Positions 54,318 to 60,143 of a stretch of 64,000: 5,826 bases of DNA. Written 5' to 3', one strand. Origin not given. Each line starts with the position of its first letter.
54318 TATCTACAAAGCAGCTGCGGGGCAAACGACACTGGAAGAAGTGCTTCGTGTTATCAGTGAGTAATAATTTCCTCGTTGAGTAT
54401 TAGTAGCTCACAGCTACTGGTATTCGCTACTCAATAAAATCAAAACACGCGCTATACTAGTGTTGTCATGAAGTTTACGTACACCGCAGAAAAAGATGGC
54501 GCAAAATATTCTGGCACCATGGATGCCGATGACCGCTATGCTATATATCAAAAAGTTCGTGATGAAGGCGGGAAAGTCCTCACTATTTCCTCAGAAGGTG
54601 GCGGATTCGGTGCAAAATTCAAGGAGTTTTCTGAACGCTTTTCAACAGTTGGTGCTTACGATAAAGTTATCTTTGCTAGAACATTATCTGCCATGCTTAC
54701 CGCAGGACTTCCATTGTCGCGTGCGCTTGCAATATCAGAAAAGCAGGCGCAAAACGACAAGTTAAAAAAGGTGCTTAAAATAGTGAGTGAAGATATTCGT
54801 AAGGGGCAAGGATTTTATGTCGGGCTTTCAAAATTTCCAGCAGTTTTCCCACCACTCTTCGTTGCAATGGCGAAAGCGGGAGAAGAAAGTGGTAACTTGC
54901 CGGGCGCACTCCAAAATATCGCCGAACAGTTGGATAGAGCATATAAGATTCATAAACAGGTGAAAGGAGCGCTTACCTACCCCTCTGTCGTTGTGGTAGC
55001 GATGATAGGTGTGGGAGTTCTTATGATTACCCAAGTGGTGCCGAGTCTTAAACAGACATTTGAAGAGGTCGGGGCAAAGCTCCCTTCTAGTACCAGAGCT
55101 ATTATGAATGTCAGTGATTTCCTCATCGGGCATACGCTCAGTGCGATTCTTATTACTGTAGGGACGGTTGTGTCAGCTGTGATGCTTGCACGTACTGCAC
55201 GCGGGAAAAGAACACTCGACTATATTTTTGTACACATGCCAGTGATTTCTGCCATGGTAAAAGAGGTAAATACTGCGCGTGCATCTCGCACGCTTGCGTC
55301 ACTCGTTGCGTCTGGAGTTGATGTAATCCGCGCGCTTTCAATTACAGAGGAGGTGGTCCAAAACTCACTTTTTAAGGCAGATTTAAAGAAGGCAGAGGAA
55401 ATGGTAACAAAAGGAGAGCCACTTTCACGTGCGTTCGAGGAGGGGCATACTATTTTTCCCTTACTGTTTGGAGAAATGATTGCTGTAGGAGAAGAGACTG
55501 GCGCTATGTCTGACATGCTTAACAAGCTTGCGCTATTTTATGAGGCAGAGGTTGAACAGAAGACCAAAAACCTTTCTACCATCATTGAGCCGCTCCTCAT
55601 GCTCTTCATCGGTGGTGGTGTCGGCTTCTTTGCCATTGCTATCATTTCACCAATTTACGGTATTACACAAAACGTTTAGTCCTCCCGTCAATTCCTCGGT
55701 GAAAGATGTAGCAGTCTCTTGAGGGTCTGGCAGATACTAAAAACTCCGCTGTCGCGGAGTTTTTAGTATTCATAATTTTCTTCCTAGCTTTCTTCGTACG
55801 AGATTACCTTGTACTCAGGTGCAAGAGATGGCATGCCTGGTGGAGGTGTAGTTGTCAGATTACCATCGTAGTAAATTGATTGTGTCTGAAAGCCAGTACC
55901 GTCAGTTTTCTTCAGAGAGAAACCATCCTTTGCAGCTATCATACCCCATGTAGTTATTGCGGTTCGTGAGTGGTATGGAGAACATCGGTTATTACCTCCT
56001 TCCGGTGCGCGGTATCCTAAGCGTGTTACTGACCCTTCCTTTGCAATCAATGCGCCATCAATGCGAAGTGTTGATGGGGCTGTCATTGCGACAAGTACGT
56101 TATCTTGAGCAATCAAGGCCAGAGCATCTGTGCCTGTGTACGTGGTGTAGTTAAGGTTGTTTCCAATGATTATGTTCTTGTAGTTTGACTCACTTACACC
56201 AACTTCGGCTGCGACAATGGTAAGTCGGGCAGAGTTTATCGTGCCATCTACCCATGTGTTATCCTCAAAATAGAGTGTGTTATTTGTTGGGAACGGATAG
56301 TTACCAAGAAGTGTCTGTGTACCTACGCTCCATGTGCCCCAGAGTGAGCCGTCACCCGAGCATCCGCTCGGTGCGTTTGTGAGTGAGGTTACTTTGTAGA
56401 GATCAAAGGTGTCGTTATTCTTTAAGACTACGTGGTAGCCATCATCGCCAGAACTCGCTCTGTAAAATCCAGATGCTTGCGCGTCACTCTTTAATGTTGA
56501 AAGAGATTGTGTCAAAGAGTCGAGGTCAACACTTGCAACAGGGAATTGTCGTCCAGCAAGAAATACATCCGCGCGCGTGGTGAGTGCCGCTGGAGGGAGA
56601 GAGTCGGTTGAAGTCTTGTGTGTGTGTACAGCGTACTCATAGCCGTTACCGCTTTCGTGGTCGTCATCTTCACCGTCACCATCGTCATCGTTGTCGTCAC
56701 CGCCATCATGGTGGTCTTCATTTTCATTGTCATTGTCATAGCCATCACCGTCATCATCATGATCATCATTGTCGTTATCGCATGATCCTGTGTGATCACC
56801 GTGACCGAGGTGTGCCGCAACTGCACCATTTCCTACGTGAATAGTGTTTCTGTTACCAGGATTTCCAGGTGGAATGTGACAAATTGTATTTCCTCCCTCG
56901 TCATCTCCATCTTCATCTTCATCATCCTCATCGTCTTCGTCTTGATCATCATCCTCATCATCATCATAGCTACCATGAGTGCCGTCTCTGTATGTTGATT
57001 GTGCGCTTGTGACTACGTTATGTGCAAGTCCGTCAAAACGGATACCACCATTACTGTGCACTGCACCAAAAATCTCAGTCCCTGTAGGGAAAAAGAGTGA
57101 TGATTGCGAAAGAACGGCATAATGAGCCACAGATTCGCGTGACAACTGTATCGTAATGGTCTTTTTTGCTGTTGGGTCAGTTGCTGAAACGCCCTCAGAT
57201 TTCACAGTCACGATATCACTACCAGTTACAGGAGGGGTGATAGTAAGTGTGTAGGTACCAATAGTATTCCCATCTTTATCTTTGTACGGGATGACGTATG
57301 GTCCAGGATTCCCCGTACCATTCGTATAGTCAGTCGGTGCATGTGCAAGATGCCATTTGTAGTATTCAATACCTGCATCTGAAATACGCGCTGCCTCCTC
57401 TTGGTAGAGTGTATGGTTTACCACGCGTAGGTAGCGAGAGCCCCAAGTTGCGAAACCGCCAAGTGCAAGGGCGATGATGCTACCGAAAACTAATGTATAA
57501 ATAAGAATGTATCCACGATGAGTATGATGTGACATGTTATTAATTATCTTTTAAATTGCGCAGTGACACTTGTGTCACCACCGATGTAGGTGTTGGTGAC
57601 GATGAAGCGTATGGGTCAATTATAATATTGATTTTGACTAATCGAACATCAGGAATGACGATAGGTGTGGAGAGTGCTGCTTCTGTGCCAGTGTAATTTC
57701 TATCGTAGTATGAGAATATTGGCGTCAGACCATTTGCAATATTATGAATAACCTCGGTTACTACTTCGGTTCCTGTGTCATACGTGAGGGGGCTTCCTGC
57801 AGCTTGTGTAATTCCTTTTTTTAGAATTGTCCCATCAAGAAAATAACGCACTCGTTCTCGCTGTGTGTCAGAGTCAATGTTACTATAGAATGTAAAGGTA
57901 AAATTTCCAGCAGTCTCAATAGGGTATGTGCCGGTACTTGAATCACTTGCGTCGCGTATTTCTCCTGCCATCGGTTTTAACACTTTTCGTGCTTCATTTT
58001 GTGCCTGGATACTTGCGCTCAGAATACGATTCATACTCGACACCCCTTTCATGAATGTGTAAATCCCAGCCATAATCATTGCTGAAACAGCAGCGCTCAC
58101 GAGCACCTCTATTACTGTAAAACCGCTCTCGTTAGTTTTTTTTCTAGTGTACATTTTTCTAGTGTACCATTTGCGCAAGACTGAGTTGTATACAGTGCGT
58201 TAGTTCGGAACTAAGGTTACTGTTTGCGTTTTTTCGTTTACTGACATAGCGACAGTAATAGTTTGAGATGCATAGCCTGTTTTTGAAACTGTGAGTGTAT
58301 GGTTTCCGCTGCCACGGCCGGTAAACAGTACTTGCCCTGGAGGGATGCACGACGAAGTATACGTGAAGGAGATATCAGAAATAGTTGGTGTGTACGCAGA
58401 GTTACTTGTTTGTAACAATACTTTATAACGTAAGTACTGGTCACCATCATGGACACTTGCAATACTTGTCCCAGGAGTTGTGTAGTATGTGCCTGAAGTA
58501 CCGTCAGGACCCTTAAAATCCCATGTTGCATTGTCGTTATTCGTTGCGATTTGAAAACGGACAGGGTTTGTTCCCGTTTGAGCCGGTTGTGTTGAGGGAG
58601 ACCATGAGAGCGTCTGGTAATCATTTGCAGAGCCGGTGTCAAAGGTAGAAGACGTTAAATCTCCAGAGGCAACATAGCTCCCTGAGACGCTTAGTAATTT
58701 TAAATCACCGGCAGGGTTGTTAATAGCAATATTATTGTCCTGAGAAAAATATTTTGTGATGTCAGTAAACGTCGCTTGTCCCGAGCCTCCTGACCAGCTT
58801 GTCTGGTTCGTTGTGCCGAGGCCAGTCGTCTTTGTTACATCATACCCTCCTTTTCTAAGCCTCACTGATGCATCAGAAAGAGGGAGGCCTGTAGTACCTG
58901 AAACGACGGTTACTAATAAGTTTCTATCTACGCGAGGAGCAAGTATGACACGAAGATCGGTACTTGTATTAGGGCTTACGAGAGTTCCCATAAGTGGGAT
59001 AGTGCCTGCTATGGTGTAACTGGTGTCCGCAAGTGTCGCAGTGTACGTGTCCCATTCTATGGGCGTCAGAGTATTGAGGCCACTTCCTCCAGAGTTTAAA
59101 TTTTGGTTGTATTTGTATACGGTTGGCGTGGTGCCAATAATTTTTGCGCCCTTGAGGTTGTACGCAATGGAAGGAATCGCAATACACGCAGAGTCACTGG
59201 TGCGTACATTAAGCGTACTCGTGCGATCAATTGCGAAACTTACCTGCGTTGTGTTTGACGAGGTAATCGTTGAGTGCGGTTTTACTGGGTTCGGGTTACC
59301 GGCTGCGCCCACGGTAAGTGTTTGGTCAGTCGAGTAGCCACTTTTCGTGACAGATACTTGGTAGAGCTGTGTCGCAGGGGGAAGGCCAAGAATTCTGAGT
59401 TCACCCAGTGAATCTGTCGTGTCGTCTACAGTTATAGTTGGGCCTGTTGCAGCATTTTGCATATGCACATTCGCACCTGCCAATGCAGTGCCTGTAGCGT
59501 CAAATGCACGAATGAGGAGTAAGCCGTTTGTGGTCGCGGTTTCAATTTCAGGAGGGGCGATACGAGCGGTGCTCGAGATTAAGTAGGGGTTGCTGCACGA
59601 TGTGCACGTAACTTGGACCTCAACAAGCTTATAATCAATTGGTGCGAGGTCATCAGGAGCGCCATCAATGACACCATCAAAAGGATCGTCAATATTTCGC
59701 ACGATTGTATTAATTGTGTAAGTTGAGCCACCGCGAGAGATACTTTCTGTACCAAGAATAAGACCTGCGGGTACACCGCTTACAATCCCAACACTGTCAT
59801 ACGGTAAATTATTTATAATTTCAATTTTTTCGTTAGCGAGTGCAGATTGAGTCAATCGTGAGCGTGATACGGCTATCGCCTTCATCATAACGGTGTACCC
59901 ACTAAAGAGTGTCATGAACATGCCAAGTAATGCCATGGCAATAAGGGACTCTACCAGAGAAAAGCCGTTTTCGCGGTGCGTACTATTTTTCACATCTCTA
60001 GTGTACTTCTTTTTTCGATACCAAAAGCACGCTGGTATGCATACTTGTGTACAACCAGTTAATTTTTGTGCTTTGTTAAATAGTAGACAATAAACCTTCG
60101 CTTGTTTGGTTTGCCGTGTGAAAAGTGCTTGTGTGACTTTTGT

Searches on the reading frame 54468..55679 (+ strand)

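Call 17: search_protein_families(library=pfam, proteins=[window:54468-55679:+], max_evalue=0.001)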
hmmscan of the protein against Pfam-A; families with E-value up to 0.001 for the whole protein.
window:54468-55679:+ (403 aa): 1 family
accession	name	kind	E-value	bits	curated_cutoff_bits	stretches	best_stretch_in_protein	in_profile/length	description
PF00482.28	T2SSF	-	9e-55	184.4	25.2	2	69-192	1-125/125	Type II secretion system (T2SS), protein F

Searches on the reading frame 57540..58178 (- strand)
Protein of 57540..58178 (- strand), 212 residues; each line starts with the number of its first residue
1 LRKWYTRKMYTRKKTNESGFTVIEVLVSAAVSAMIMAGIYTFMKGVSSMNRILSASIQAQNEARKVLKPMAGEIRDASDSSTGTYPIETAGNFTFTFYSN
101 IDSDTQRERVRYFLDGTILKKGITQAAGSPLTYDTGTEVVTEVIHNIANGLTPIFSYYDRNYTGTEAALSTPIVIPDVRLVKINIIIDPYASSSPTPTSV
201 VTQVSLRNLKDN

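Call 71: search_protein_families(library=pfam, proteins=[window:57540-58178:-], max_evalue=0.01)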
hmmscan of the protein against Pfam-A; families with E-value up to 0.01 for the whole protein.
window:57540-58178:- (212 aa): 1 family
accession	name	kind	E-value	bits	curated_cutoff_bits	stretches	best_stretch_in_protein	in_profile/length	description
PF07963.17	N_methyl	-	6.1e-06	26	21.2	1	15-40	2-27/27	Prokaryotic N-terminal methylation motif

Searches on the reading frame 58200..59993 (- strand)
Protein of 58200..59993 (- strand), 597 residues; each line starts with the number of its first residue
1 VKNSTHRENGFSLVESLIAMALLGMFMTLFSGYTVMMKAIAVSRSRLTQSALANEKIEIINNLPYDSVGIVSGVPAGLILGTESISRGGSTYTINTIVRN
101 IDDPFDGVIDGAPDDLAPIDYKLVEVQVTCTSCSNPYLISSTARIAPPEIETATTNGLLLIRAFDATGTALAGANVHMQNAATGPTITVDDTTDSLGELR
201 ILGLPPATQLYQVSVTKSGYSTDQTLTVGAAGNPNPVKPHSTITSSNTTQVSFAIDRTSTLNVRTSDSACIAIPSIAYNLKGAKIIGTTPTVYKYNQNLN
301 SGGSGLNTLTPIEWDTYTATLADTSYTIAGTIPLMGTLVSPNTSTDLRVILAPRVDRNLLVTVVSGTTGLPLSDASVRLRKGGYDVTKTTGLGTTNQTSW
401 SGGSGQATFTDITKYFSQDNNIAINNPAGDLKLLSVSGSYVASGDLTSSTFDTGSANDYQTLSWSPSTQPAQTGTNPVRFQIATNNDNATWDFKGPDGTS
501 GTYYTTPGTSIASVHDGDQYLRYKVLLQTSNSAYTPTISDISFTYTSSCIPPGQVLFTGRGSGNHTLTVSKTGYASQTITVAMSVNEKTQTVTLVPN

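Call 17: search_protein_families(library=pfam, proteins=[window:58200-59993:-], max_evalue=0.001)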
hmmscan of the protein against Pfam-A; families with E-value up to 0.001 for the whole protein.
window:58200-59993:- (597 aa): 3 families
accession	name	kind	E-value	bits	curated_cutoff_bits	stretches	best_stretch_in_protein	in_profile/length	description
PF13620.12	CarboxypepD_reg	-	3.9e-12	46.8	32.3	1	165-232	8-73/82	Carboxypeptidase regulatory-like domain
PF07963.17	N_methyl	-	1.3e-05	25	21.2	1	6-29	2-25/27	Prokaryotic N-terminal methylation motif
PF13715.12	CarbopepD_reg_2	-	5.3e-05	23.6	32.2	0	561-592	42-72/88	CarboxypepD_reg-like domain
